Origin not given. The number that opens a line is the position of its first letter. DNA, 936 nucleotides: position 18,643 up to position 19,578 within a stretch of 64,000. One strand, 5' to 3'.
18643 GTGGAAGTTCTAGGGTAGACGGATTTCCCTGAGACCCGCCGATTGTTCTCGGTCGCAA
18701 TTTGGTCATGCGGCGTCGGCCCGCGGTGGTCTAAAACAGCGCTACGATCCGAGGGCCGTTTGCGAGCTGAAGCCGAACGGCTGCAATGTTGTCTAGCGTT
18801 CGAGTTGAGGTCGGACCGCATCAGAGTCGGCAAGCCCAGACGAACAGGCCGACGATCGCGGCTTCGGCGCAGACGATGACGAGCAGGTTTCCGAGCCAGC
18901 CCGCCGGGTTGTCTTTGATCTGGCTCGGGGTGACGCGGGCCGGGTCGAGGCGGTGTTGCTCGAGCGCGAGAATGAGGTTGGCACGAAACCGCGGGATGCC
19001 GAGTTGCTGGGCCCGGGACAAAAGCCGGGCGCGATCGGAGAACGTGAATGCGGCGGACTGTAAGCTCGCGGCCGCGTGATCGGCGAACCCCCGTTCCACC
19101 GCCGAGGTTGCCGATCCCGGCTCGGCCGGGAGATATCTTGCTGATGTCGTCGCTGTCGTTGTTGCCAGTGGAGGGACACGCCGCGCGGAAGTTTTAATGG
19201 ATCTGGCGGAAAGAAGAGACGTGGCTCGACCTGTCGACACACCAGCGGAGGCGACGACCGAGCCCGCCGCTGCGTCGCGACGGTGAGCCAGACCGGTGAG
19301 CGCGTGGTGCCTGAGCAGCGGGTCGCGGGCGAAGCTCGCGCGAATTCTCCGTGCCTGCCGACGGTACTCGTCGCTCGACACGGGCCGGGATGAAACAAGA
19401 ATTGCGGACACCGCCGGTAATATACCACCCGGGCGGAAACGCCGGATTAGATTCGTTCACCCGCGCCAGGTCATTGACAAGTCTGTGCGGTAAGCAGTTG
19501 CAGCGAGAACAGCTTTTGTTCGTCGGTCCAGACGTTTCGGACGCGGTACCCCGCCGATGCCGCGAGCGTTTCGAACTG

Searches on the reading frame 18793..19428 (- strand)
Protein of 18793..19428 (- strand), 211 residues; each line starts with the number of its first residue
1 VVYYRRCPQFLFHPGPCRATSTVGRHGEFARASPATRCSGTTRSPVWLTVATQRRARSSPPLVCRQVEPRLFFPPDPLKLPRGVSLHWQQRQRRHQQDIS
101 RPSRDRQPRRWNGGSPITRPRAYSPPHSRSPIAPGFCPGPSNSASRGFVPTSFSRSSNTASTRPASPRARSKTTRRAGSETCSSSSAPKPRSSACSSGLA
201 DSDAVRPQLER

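Call 7: search_protein_families(library=pfam, proteins=[window:18793-19428:-], max_evalue=0.001)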
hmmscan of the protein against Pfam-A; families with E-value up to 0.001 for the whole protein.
window:18793-19428:- (211 aa): 0 families

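Call 23: search_protein_families(library=pfam, proteins=[window:18793-19428:-], max_evalue=10)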
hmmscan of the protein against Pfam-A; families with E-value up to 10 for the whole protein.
window:18793-19428:- (211 aa): 1 family
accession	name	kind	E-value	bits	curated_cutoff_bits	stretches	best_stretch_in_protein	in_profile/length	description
PF10186.14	ATG14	-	6.5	6.2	33.2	1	119-177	224-282/347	Vacuolar sorting 38 and autophagy-related subunit 14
